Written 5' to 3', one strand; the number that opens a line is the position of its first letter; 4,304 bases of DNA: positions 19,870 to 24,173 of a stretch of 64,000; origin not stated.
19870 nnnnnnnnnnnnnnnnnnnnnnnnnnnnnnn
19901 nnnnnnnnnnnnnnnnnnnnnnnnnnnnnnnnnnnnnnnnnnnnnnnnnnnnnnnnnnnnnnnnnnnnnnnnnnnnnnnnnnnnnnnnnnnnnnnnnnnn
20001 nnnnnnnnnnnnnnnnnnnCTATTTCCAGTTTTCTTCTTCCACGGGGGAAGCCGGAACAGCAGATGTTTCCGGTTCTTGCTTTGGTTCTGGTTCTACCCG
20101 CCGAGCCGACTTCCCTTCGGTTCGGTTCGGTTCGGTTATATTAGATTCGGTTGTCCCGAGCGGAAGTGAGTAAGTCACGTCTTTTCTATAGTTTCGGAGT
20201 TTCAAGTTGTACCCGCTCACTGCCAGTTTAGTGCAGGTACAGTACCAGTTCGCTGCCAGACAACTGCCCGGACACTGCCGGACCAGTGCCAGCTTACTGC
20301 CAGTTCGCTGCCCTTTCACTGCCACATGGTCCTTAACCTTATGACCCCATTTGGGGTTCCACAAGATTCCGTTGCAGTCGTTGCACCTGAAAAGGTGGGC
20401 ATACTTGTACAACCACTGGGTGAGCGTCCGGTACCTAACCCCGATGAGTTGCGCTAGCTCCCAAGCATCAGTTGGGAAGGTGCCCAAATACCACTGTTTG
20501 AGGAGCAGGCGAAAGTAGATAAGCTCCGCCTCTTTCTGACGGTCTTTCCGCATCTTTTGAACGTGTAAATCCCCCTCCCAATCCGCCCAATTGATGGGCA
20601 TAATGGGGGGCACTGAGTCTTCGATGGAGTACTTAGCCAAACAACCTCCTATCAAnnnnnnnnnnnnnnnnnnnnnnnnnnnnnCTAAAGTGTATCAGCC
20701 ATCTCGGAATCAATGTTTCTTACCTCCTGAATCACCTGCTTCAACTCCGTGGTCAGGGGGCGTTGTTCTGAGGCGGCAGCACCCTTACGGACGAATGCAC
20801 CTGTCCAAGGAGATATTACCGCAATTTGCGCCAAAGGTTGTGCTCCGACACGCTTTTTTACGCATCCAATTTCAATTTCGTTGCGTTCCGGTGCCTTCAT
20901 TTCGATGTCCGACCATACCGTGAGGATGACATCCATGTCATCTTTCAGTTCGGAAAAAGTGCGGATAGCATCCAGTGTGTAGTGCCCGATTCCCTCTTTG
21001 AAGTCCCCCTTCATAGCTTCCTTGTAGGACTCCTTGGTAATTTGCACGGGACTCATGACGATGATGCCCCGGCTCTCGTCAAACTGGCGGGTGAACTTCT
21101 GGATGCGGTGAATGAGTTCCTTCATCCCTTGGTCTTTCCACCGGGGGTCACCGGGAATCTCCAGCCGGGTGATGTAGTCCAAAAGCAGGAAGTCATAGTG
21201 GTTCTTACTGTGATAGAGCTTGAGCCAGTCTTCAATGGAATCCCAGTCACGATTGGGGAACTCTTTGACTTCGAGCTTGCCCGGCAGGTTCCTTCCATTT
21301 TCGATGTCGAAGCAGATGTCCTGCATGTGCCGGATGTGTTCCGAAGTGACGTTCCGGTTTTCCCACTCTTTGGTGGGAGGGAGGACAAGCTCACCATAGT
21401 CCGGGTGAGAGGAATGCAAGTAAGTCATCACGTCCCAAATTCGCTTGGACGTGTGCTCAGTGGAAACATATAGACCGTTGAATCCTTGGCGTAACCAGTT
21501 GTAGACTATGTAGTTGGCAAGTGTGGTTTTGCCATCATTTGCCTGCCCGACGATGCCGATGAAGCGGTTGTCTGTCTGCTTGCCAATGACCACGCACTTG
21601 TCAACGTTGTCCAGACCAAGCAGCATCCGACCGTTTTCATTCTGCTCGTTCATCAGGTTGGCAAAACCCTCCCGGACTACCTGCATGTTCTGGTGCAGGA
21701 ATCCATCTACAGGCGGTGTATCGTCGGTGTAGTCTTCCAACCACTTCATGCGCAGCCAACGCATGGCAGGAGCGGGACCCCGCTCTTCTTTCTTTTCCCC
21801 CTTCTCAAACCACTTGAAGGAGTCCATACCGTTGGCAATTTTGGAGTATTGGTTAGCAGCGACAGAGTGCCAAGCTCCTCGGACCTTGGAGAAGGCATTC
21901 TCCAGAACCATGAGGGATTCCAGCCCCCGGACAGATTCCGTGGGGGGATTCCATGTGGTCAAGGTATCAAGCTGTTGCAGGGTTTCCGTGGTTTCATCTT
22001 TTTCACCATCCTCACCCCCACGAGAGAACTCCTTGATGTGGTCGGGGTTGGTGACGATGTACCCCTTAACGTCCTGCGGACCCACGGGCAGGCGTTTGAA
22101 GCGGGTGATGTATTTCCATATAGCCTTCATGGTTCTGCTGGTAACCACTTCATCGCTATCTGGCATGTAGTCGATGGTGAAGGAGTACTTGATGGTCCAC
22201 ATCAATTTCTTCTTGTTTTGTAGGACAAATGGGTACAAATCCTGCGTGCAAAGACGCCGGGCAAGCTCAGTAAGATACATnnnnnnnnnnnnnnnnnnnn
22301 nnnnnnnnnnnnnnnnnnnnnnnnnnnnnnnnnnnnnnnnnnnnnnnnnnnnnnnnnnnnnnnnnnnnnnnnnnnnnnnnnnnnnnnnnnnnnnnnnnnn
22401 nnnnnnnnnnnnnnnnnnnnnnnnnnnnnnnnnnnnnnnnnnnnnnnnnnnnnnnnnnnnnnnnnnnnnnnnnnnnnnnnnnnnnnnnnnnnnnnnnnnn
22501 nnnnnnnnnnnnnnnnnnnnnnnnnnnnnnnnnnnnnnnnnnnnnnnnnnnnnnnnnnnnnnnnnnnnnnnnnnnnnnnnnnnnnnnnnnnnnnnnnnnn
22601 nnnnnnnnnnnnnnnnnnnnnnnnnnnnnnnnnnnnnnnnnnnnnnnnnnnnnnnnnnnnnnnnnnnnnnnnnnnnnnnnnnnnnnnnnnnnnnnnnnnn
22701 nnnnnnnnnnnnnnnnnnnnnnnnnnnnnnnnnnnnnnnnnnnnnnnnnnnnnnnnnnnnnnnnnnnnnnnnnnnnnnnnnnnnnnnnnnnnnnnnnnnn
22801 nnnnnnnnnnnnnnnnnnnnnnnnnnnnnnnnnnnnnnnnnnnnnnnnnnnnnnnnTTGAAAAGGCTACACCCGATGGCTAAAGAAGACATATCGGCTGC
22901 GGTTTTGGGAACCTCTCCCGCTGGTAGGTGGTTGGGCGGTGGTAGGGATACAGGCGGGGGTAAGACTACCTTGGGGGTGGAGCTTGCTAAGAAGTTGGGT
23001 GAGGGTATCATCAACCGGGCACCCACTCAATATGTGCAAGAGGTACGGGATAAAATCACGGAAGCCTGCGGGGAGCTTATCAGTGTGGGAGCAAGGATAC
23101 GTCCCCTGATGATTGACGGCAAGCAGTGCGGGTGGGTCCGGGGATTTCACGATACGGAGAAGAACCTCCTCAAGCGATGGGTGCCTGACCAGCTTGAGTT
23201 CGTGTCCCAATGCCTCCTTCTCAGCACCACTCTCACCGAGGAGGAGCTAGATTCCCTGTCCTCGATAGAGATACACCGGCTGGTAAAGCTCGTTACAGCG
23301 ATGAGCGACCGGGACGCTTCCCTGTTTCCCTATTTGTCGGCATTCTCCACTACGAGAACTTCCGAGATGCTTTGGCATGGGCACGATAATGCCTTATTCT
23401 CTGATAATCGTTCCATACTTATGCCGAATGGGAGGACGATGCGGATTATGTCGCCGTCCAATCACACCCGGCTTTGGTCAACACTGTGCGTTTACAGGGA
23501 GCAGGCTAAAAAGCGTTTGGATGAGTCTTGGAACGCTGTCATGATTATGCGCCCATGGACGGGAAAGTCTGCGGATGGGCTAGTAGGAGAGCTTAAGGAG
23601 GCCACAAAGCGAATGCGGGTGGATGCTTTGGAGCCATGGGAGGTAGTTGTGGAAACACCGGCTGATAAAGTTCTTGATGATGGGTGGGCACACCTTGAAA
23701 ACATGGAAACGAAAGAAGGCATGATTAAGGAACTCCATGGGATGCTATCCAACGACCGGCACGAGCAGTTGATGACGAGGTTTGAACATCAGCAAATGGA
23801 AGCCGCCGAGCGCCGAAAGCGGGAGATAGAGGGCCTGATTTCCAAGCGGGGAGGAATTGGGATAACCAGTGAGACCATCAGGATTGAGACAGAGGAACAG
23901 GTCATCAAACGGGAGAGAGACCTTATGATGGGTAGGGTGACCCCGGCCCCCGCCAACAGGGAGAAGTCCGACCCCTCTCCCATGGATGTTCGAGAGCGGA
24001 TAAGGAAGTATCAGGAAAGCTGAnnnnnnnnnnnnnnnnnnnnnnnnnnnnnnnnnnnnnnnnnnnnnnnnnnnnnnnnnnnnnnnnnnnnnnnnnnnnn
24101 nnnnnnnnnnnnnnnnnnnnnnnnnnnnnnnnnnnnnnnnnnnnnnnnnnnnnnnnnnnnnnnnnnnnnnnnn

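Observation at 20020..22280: Origin-like iteron array (about 10 phased 11-bp repeats) embedded inside the putative initiator gene next to the DnaB helicase, a lambda O/ori-type organisation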

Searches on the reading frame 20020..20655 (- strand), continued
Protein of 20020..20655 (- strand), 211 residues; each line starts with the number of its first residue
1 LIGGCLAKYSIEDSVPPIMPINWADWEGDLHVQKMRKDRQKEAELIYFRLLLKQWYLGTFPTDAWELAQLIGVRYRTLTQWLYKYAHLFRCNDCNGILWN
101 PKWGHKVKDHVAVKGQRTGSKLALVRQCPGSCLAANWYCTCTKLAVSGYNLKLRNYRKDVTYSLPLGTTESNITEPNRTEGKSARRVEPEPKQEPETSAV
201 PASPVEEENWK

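Call 96: find_related_loci(query=A4, collection=genome_contigs, flank=5000)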
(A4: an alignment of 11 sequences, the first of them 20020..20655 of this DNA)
Query A4 (211 aa) in genome_contigs; peptide patterns used: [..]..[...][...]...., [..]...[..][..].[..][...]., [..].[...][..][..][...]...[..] (x = any residue, [..] = any of these).
112 stretches matched a pattern; 1 encode a relative of the query (tblastn E <= 1e-3); 1 distinct loci.
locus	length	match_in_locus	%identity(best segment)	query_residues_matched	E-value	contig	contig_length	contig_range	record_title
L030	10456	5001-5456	34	9-180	1e-24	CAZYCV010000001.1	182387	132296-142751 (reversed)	MAG TPA_asm: uncultured Terracidiphilus sp. isolate binchicken_co3_357 genome assembly, contig: NODE_110_length_182387_c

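Call 104: search_protein_families(library=ncbifam, proteins=[window:20020-20655:-, P0003, P0006, P0010, P0013, P0018], max_evalue=0.1)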
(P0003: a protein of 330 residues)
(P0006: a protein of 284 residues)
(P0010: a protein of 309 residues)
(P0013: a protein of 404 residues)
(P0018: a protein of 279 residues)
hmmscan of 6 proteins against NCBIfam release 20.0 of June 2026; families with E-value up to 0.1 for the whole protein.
window:20020-20655:- (211 aa): 0 families

P0003 (330 aa): 0 families

P0006 (284 aa): 0 families

P0010 (309 aa): 0 families

P0013 (404 aa): 0 families

P0018 (279 aa): 0 families

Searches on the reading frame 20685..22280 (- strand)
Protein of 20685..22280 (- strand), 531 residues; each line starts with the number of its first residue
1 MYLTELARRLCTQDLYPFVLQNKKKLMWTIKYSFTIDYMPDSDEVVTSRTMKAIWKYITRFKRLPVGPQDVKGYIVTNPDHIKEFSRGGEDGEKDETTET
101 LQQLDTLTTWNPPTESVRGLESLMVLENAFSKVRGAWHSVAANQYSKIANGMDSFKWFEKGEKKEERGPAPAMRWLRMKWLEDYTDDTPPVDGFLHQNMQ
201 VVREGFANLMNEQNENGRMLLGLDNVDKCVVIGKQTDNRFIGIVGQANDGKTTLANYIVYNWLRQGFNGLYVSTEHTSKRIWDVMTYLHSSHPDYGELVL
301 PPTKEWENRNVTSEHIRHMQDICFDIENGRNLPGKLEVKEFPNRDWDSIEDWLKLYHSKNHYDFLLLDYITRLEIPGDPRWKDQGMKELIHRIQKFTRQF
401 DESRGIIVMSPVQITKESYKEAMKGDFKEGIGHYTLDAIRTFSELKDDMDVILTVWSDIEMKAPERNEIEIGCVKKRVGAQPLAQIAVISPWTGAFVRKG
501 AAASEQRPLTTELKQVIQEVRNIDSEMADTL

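Call 6: search_protein_families(library=pfam, proteins=[window:20685-22280:-], max_evalue=0.1)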
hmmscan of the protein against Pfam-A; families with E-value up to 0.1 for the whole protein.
window:20685-22280:- (531 aa): 4 families
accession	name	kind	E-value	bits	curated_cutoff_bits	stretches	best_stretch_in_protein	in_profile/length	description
PF20720.3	nSTAND3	-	3.9e-06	27.1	27.2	1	236-282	15-61/155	Novel STAND NTPase 3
PF06745.19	ATPase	-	8.3e-05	22.5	26.6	1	232-286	13-68/231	KaiC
PF00931.28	NB-ARC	-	0.026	14.2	23.5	1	235-290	15-76/248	NB-ARC domain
PF00154.27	RecA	-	0.051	13.5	27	1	224-279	38-93/262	recA bacterial DNA recombination protein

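Call 7: search_protein_families(library=phrogs, proteins=[window:20685-22280:-], max_evalue=0.1)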
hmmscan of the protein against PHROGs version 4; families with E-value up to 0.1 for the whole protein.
window:20685-22280:- (531 aa): 4 families
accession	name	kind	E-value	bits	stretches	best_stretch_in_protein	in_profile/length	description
phrog_19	-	DNA, RNA and nucleotide metabolism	9.9e-12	45.5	1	207-479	323-561/621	DnaB-like replicative helicase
phrog_239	-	DNA, RNA and nucleotide metabolism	4.9e-10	40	1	233-481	353-579/801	DNA primase/helicase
phrog_124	-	DNA, RNA and nucleotide metabolism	0.0016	18.9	0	231-281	36-78/382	Sak4-like ssDNA annealing protein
phrog_97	-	other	0.045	13.9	1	238-281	73-118/506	UvsX-like recombinase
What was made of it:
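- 20685..22280 (-): 531-aa DnaB-like (RecA-fold) helicase directly upstream in the same transcription direction. Proposed to be the helicase loaded at the origin. Call 7: phrog_19 at 1e-11 and phrog_239 at 5e-10.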

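Call 54: search_dna_similar(query=window:20685-22280:-, collection=phages, mode=protein, max_evalue=0.001)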
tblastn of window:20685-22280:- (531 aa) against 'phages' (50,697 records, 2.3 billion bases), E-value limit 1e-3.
Records with a match: 2; places in all: 2; records where one place covers at least 80% of the query: 0.
Best place of each record, by identity: <60% 2.
By first word of the organism name: Tunturiibacter 1; Microbacterium 1.
By host as written in the record: Tunturiibacter psychrotolerans X4BP1 1; Microbacterium foliorum NRRL B-24224 1.
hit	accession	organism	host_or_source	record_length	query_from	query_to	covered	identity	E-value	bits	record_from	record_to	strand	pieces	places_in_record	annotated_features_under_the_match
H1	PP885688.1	Tunturiibacter phage Tunturi_5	Tunturiibacter psychrotolerans X4BP1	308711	242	499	49%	23.8%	1e-8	64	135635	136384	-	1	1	DnaB-like replicative helicase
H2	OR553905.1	Microbacterium phage Magritte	Microbacterium foliorum NRRL B-24224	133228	221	457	45%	23.4%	4e-5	53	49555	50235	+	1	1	51: DnaB-like dsDNA helicase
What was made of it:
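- On DnaB-like replicative helicase (the neighbour gene): phrog_19 at 1e-11 and phrog_239 at 5e-10 (call 7). tblastn to annotated DnaB-like helicases at E 1e-8 (call 54).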

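Call 103: search_solved_structures(query=window:20685-22280:-, max_evalue=0.01)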
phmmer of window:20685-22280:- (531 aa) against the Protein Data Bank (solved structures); distinct sequences matched with E-value up to 0.01: 3.
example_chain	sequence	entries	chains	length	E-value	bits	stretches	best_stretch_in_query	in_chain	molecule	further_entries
3cmu_A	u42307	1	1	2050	2.4e-06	29.9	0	230-298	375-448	Protein recA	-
3cmt_A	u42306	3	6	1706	3.2e-05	26.2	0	230-298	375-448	Protein recA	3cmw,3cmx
3cmv_A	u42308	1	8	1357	0.00051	22.2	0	230-298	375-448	Protein recA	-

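Call 104: search_protein_families(library=ncbifam, proteins=[window:20685-22280:-], max_evalue=0.1)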
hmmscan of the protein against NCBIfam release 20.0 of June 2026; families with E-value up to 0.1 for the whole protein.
window:20685-22280:- (531 aa): 10 families
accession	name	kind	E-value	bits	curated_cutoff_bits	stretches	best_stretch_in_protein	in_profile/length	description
TIGR03880.1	KaiC_arch_3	hypoth_equivalog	6e-05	22.7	249.45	1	233-287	11-65/224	KaiC domain-containing protein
NF004723.0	PRK06067.1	subfamily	0.00018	21.1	194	1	243-288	39-84/243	flagellar accessory protein FlaH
TIGR03881.1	KaiC_arch_4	hypoth_equivalog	0.0014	18.4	247.8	1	218-281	2-64/231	KaiC domain-containing protein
NF052589.1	ArlH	equivalog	0.0024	17.6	215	1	242-288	24-70/229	archaellum protein ArlH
TIGR02012.1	tigrfam_recA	equivalog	0.0064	15.9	325.3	1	225-298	42-120/321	recombinase RecA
NF045936.2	MSC_0619_alpha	exception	0.01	14.5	520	1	206-288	112-191/505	MSC_0619 family F1-like ATPase alpha subunit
TIGR00231.1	small_GTP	domain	0.017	14.9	42.5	1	238-261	3-26/164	GTP-binding protein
NF006320.0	PRK08533.1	equivalog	0.02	14.5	215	1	223-285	10-71/230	flagellar accessory protein FlaH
NF053861.1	DS8_antiphage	equivalog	0.033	11.9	790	1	224-279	356-411/994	anti-phage protein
NF005523.0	PRK07165.1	equivalog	0.084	11.5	414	0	207-289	117-196/509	ATP F0F1 synthase subunit alpha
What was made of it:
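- On DnaB-like replicative helicase (the neighbour gene): PDB and NCBIfam give only generic RecA/KaiC P-loop hits (calls 103, 104).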

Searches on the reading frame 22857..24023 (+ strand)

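Call 6: search_protein_families(library=pfam, proteins=[window:22857-24023:+], max_evalue=0.1)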
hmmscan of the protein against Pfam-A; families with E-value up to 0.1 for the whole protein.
window:22857-24023:+ (388 aa): 2 families
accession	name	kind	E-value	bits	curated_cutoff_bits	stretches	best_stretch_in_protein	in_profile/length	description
PF25366.1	RUFY4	-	0.05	14.4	27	0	279-326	14-63/90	RUFY4-like domain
PF13238.12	AAA_18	-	0.069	14.1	29.4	0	33-49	8-24/128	AAA domain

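Call 7: search_protein_families(library=phrogs, proteins=[window:22857-24023:+], max_evalue=0.1)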
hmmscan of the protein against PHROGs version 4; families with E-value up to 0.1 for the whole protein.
window:22857-24023:+ (388 aa): 1 family
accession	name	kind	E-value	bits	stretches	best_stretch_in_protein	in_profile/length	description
phrog_3611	-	DNA, RNA and nucleotide metabolism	0.012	15.8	1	270-326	14-69/230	helicase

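Call 104: search_protein_families(library=ncbifam, proteins=[window:22857-24023:+], max_evalue=0.1)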
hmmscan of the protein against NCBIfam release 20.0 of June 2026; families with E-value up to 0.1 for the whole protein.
window:22857-24023:+ (388 aa): 0 families
